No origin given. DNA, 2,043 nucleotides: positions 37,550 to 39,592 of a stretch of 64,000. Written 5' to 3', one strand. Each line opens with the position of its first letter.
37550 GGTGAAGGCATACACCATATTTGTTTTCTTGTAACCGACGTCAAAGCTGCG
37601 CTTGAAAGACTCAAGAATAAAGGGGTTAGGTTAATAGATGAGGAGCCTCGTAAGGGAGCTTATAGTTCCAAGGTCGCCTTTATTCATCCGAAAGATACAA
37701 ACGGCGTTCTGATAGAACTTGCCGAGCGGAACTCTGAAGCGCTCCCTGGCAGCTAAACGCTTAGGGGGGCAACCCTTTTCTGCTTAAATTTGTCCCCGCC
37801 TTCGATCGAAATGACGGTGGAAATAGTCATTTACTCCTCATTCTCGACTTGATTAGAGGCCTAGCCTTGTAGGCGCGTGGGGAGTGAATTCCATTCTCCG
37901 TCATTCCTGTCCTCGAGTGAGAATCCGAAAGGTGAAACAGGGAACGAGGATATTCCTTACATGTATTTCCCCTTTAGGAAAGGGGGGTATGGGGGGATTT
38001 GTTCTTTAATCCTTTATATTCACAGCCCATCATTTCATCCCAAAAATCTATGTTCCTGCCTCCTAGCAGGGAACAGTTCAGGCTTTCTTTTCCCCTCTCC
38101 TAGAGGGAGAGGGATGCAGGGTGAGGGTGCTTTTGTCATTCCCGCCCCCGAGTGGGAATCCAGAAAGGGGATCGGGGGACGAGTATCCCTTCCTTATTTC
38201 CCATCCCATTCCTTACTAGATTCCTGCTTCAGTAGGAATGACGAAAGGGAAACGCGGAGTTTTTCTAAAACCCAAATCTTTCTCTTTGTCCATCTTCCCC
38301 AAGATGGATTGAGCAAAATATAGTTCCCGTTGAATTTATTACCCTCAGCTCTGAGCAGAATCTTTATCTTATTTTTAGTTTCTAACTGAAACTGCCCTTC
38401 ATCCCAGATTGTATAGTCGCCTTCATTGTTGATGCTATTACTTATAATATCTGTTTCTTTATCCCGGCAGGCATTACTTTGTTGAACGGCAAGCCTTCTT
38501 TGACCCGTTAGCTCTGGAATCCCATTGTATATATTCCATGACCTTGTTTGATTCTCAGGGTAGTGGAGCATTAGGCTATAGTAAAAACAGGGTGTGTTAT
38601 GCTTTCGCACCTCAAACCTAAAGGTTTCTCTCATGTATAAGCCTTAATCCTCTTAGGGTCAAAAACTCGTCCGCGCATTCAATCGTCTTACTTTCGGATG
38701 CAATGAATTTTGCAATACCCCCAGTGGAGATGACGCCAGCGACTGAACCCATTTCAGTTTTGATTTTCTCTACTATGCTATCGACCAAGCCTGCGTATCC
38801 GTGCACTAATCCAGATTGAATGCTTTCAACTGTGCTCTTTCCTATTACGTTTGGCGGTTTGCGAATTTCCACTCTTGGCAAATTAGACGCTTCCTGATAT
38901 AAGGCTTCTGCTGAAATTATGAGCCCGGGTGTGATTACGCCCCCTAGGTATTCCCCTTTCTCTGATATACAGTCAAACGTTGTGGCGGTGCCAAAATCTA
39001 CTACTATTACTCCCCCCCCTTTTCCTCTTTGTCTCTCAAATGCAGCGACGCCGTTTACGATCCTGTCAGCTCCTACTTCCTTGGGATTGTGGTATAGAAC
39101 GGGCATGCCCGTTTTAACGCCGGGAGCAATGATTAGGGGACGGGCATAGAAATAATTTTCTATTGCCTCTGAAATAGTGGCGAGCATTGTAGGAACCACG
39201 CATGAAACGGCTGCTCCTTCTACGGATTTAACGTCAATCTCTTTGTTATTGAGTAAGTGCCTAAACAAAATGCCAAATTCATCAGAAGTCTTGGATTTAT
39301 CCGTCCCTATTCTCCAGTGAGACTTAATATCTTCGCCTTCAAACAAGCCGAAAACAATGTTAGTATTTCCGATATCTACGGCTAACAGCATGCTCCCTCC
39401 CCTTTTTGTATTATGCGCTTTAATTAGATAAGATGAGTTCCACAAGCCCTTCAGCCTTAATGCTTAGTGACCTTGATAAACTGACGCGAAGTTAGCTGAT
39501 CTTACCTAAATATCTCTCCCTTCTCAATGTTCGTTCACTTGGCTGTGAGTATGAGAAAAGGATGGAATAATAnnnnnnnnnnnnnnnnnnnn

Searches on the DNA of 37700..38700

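Call 92: search_rna_families(source=window, start=37700, end=38700, threshold=evalue, max_evalue=1)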
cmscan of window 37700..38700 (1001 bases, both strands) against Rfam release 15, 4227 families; matches with E-value up to 1: 2.
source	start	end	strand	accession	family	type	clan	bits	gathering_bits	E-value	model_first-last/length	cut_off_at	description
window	38135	38254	-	RF01660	ceN88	Gene; snRNA; snoRNA; HACA-box;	-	22.4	40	0.049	1-140/140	no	Nematode snoRNA ceN88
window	38091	38128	+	RF01762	whalefall-1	Gene; sRNA;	-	20.7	37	0.013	1-56/56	no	Whalefall-1 RNA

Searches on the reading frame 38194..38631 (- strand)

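Call 93: search_protein_families(library=pfam, proteins=[window:38194-38631:-], max_evalue=0.001)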
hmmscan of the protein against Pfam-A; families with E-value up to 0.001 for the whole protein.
window:38194-38631:- (145 aa): 1 family
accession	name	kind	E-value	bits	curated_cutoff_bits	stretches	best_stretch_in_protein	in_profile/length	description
PF13298.12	LigD_N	-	5.4e-11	43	31.1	1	10-107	2-106/107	DNA Ligase D 3'-phosphoesterase domain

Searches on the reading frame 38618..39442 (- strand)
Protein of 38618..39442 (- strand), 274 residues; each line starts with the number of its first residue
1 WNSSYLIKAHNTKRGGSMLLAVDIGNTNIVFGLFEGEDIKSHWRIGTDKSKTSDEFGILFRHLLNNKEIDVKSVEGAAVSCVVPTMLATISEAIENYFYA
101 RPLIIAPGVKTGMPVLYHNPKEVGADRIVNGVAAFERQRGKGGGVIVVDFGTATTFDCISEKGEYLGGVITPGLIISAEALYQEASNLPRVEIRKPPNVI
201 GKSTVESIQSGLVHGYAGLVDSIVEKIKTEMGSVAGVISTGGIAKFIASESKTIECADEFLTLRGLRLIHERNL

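Call 82: search_protein_families(library=pfam, proteins=[window:38618-39442:-], max_evalue=0.00001)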
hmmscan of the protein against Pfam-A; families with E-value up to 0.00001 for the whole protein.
window:38618-39442:- (274 aa): 1 family
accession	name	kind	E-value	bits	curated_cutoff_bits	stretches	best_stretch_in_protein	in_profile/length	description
PF03309.20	Pan_kinase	-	8.9e-74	248.2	24.7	1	19-225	1-204/205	Type III pantothenate kinase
